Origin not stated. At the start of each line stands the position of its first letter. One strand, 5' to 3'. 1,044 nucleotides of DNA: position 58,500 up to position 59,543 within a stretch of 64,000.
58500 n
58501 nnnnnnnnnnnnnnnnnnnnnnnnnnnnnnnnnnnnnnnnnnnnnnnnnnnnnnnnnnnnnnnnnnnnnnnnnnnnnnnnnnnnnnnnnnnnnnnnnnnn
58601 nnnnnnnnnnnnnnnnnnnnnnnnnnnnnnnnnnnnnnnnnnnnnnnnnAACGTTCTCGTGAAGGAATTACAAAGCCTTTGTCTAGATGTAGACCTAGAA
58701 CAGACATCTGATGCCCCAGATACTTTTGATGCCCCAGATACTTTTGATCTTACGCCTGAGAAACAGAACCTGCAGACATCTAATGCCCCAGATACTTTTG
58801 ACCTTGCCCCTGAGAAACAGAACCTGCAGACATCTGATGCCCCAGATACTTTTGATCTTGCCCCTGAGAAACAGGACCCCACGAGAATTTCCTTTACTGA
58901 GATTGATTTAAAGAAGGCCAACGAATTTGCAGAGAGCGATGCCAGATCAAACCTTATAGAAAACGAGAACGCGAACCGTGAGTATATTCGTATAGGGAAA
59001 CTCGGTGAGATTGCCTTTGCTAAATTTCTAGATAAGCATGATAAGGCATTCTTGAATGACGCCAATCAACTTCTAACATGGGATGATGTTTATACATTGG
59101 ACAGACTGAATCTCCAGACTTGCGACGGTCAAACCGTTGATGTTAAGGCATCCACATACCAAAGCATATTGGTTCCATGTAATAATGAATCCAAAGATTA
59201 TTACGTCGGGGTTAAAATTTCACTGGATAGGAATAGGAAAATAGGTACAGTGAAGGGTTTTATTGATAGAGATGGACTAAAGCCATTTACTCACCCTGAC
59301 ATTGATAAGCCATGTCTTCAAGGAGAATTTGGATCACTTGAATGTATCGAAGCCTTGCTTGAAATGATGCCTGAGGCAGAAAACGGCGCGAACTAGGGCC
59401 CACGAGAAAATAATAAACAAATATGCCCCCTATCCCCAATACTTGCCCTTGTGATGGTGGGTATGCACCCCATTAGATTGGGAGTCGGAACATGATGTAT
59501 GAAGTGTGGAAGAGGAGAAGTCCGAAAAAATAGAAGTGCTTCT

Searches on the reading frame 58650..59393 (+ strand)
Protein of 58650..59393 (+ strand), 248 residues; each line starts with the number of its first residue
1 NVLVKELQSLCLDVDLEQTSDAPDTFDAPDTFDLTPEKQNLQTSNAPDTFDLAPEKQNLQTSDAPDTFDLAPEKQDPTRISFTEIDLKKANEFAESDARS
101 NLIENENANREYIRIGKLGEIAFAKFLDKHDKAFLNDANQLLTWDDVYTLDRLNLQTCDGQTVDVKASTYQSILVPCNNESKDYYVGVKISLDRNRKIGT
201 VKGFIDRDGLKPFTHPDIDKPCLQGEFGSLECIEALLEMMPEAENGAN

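Call 8: search_protein_families(library=pfam, proteins=[window:58680-59393:+], max_evalue=1)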
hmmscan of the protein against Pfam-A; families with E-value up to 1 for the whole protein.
window:58680-59393:+ (238 aa): 0 families

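Call 12: search_protein_families(library=padloc, proteins=[window:58680-59393:+], max_evalue=1)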
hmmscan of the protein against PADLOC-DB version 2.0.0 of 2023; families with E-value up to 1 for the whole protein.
window:58680-59393:+ (238 aa): 0 families

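Call 42: search_protein_families(library=ncbifam, proteins=[window:58680-59393:+], max_evalue=0.01)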
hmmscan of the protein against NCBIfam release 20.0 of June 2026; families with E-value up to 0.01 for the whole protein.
window:58680-59393:+ (238 aa): 0 families

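Call 73: find_homologous_proteins(query=window:58650-59393:+, max_evalue=0.001)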
Query window:58650-59393:+ (248 aa): 21 proteins with E <= 0.001 among 2188 candidates.
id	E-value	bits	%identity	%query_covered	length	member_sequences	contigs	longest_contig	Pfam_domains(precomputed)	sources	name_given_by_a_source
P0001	1.6e-70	256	73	70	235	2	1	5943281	PF13431.13,PF07719.24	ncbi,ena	-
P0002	3.2e-67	245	67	70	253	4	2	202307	PF07719.24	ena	-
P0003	7.9e-66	240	68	67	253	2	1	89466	PF07719.24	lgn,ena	-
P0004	3.9e-56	208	57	85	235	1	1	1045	PF07719.24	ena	-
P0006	3.1e-55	206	64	70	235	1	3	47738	-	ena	-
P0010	1.9e-54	203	63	70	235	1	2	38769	-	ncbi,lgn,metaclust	metaclust:status=active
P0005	1.7e-52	197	60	70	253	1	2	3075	PF00515.35,PF07719.24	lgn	-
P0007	2.1e-52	196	63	69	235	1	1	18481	PF07719.24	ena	-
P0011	9.5e-51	191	58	73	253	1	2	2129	-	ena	-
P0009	1.0e-50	191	60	70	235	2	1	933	-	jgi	jgi:hypothetical protein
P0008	7.8e-50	188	61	69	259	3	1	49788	-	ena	-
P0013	4.8e-48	182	60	69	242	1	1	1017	-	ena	-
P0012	9.2e-48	181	56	70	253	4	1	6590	PF07719.24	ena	-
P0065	1.2e-46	177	58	66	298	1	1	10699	-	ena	-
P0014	1.3e-35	141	62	52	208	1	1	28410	PF07719.24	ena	-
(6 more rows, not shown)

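Call 95: predict_structure(alignment_id=A8)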
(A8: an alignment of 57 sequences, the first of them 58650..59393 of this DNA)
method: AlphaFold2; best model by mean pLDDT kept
length: 248 residues; sequences in the alignment: 57
mean_pLDDT: 77.3   pTM: 0.70
mean pLDDT of the five models: 77.3, 77.2, 76.2, 76.1, 75.5
residues with pLDDT >= 90: 135; 70-90: 34; 50-70: 17; < 50: 62
segments of 3 or more residues with pLDDT < 50: 1-43, 45-52, 54-56
pLDDT, mean of each block of 10 residues (from residue 1): 41 33 40 39 41 46 53 78 97 87 80 95 97 95 96 96 97 90 97 90 97 86 95 97 69
secondary structure, 60 per line:
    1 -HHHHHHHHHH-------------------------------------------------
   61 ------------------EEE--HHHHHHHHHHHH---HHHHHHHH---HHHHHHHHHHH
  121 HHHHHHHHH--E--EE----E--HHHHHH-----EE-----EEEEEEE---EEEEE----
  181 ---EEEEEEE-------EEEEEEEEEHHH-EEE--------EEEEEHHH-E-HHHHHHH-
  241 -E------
elements in order: H2-11 E79-81 H84-95 H99-106 H110-129 H144-149 E162-168 E172-176 E184-190 E198-206 E211-213 E222-226 H233-239
